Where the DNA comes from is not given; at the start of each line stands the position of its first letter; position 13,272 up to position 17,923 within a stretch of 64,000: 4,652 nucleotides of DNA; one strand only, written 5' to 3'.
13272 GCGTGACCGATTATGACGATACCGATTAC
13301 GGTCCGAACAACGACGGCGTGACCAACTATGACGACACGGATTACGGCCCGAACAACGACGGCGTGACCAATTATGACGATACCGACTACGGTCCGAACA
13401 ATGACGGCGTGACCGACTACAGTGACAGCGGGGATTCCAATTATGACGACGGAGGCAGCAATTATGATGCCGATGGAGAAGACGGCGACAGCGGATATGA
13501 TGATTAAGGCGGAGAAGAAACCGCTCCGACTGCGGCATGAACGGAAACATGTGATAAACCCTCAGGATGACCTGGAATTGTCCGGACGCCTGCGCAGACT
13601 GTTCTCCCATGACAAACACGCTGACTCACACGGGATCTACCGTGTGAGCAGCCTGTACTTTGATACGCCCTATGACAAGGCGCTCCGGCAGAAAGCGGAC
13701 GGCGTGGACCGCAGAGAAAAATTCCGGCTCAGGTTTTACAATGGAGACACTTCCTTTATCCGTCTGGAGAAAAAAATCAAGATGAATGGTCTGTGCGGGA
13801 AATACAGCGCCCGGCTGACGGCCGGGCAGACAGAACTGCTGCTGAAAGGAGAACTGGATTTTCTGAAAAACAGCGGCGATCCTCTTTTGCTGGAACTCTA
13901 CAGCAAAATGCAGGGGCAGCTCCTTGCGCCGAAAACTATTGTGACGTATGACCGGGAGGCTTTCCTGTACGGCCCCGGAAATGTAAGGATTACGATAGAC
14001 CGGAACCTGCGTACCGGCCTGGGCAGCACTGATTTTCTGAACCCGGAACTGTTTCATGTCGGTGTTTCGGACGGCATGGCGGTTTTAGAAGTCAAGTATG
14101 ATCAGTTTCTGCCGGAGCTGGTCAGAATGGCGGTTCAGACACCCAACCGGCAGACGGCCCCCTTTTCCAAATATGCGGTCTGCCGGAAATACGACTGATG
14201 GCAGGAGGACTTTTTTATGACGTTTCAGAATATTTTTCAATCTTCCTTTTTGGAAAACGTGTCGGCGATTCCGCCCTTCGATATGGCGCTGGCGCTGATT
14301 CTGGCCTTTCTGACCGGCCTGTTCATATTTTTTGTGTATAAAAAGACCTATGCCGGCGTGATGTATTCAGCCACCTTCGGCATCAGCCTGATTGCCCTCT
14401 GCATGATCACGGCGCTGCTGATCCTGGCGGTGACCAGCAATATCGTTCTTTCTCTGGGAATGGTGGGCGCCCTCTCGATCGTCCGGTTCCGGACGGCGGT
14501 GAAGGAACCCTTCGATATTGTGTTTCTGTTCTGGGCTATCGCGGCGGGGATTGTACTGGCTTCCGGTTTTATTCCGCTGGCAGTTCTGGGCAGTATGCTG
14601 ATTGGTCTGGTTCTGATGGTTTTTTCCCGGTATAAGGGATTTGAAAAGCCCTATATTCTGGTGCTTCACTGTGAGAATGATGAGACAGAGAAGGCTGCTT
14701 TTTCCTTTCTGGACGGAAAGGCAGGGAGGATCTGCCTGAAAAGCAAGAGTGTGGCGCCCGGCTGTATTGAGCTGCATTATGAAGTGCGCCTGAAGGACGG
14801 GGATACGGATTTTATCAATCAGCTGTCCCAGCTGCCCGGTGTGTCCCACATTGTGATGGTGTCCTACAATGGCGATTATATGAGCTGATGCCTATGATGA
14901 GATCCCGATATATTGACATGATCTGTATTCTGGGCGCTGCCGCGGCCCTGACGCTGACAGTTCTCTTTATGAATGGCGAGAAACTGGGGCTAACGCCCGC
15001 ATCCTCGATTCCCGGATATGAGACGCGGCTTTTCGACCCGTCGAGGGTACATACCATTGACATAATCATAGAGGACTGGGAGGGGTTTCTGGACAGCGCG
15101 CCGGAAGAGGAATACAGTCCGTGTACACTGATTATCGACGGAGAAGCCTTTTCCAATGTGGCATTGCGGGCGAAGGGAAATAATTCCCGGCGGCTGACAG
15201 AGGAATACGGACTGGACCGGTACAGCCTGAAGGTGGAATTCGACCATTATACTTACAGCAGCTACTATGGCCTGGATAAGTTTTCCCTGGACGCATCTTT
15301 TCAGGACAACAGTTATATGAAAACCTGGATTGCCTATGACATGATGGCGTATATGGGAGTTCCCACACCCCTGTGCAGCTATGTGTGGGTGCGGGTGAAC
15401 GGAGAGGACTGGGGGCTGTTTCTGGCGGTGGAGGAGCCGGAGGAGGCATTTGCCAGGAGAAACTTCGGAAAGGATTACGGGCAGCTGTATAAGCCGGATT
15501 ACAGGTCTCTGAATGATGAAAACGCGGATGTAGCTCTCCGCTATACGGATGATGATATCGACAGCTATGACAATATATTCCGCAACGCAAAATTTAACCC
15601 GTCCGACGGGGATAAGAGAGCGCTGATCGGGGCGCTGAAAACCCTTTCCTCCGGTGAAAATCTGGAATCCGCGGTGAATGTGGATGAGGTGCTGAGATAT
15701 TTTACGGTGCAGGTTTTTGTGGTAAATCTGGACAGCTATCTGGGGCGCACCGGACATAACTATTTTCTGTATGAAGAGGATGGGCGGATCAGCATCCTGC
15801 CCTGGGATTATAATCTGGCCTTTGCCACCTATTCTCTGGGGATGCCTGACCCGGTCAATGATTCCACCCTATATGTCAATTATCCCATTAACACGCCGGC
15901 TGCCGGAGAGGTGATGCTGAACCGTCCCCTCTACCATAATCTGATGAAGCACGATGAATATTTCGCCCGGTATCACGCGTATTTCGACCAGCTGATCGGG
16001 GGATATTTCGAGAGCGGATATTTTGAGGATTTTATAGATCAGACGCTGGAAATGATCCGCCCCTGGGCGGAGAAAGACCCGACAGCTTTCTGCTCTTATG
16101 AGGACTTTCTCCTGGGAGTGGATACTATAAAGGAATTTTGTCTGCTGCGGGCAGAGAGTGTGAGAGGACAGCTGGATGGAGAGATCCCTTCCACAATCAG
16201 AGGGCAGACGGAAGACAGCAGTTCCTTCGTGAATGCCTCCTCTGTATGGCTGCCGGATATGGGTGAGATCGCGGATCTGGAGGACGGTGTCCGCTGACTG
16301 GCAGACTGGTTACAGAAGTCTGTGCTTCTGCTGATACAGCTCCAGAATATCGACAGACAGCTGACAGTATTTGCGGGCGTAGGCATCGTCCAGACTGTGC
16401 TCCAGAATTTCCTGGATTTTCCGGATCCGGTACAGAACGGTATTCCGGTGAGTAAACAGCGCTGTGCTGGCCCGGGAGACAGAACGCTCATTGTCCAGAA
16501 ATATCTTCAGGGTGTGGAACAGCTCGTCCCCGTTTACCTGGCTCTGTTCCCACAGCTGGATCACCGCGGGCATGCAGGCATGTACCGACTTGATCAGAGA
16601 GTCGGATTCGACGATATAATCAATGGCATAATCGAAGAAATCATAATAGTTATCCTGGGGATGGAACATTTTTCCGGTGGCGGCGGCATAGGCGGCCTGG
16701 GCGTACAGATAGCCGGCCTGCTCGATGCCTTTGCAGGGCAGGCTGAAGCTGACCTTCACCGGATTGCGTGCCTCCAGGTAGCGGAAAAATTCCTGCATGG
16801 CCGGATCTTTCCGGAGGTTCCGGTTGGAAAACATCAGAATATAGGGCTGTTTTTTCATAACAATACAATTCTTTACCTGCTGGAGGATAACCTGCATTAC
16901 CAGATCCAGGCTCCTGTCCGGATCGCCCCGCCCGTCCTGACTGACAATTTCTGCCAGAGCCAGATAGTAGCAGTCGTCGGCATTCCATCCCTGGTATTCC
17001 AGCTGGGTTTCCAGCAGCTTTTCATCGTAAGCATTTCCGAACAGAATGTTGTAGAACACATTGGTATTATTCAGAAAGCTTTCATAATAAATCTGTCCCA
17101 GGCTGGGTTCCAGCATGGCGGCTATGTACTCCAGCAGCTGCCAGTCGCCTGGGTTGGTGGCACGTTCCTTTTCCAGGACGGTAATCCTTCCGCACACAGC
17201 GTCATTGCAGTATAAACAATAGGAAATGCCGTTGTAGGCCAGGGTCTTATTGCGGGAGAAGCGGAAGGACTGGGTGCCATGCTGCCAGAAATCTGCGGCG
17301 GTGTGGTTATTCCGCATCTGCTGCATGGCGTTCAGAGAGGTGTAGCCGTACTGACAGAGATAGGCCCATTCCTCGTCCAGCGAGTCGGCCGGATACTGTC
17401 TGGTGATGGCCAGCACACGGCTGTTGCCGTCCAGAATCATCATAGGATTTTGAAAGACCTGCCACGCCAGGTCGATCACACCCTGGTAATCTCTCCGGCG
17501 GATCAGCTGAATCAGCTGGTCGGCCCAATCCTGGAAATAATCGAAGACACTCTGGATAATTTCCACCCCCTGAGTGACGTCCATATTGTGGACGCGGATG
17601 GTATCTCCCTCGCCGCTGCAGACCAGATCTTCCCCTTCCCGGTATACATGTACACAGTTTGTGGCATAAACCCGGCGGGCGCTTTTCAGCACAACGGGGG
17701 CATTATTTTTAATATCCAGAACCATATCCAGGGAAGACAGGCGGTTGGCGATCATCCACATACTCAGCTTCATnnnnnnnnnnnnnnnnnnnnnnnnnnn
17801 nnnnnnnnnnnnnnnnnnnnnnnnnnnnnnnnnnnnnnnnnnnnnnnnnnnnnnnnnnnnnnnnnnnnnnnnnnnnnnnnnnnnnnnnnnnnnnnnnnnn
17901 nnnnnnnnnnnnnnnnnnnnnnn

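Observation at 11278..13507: The lipoprotein next to rsgI is an ectodomain-only paralogue of RsgI, including the Asn-Pro motif and an acidic disordered tail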

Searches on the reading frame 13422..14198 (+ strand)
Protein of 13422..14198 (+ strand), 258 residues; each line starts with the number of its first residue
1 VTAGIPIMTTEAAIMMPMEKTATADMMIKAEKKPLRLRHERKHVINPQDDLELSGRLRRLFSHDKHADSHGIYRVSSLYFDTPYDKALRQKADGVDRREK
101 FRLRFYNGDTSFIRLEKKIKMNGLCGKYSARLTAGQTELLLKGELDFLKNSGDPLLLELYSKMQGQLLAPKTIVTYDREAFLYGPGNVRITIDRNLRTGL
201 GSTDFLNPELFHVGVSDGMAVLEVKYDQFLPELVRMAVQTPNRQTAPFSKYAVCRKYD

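Call 3: search_protein_families(library=pfam, proteins=[window:13422-14198:+], max_evalue=1)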
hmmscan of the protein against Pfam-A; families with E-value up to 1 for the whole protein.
window:13422-14198:+ (258 aa): 2 families
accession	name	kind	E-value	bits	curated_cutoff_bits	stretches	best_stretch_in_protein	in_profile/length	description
PF09359.15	VTC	-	5.3e-37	128.1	23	1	38-254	2-230/235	VTC domain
PF20742.3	DUF5580_M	-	0.23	12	24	1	87-142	9-63/95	Family of unknown function (DUF5580) middle domain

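Call 43: search_protein_families(library=ncbifam, proteins=[window:13509-14198:+], max_evalue=0.01)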
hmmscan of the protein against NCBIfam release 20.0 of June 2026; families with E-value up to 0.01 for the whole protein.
window:13509-14198:+ (229 aa): 0 families

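Call 50: search_solved_structures(query=window:13509-14198:+, max_evalue=0.01, show_alignments=1)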
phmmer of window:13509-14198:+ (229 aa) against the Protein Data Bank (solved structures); distinct sequences matched with E-value up to 0.01: 0.

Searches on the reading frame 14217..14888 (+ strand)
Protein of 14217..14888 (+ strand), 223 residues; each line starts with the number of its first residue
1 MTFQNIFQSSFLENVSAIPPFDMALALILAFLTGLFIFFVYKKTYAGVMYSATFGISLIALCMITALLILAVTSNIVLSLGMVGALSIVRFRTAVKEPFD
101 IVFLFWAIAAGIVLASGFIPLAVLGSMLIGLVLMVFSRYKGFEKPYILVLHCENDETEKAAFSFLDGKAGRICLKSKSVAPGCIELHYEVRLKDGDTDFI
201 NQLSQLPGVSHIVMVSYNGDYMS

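Call 3: search_protein_families(library=pfam, proteins=[window:14217-14888:+], max_evalue=1)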
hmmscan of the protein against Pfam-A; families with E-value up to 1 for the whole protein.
window:14217-14888:+ (223 aa): 1 family
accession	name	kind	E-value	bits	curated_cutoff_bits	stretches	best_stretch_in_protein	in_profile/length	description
PF16316.10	DUF4956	-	1.2e-09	38.5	30.6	1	36-136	8-109/169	Domain of unknown function (DUF4956)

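Call 43: search_protein_families(library=ncbifam, proteins=[window:14217-14888:+], max_evalue=0.01)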
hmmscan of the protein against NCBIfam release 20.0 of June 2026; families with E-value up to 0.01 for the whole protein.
window:14217-14888:+ (223 aa): 1 family
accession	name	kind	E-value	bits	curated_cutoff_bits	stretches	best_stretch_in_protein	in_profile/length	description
NF007431.0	PRK09977.1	equivalog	8.1e-06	25.6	214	1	72-212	69-212/215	MgtC/SapB family protein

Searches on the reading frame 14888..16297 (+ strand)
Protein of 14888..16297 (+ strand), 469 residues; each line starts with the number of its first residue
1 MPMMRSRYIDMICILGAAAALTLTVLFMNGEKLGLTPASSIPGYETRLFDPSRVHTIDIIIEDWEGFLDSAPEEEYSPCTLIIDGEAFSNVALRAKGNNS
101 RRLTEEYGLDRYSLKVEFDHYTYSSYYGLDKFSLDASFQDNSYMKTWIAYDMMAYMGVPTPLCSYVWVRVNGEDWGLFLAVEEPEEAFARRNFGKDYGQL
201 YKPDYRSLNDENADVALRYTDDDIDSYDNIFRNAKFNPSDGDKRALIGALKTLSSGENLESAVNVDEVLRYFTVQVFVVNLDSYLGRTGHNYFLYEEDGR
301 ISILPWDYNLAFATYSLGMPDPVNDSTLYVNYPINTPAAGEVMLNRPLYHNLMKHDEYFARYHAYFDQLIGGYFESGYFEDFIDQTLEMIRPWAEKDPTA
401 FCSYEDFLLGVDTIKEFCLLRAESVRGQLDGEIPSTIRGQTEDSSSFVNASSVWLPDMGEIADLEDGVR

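Call 3: search_protein_families(library=pfam, proteins=[window:14888-16297:+], max_evalue=1)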
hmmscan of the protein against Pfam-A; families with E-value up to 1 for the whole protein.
window:14888-16297:+ (469 aa): 1 family
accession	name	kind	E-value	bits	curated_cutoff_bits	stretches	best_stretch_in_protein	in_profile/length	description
PF08757.17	CotH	-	1.7e-59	202.4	23.8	1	94-424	2-321/322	CotH kinase protein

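Call 43: search_protein_families(library=ncbifam, proteins=[window:14888-16297:+], max_evalue=0.01)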
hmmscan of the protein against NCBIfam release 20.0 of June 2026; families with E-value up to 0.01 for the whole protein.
window:14888-16297:+ (469 aa): 0 families

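Call 49: search_solved_structures(query=window:14888-16297:+, max_evalue=0.01, show_alignments=1)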
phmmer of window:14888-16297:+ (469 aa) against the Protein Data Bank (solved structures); distinct sequences matched with E-value up to 0.01: 1.
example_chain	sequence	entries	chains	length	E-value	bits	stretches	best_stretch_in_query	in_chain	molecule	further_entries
5jd9_A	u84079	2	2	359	3.7e-16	62.1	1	121-426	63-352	Spore coat protein H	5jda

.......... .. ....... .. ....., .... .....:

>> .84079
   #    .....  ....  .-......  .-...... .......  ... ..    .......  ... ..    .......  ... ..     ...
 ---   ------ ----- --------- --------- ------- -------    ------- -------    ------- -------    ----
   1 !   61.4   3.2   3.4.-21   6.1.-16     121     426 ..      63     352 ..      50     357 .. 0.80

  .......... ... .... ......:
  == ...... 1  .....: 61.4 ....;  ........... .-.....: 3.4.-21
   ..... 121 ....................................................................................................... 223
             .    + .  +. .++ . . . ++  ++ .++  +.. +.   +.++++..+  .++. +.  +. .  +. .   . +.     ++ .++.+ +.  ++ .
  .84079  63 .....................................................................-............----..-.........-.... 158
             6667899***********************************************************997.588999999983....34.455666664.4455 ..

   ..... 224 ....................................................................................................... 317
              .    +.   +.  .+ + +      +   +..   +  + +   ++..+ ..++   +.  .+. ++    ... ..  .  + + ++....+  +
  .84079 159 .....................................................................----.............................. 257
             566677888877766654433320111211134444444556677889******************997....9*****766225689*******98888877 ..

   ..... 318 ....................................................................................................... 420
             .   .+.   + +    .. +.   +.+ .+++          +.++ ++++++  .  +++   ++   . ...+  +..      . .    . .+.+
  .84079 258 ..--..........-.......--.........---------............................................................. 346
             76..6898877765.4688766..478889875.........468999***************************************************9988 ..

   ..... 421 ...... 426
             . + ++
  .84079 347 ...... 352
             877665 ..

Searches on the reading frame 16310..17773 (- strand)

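Call 28: search_protein_families(library=pfam, proteins=[window:16310-17773:-], max_evalue=0.001)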
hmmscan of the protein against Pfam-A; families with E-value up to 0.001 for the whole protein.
window:16310-17773:- (487 aa): 2 families
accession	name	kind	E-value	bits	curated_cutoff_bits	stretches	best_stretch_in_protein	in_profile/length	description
PF13556.12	HTH_30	-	9.8e-17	60.9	27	1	418-472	1-55/59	PucR C-terminal helix-turn-helix domain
PF17853.6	GGDEF_2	-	2.2e-05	25.1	24.5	1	247-365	3-115/116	GGDEF-like domain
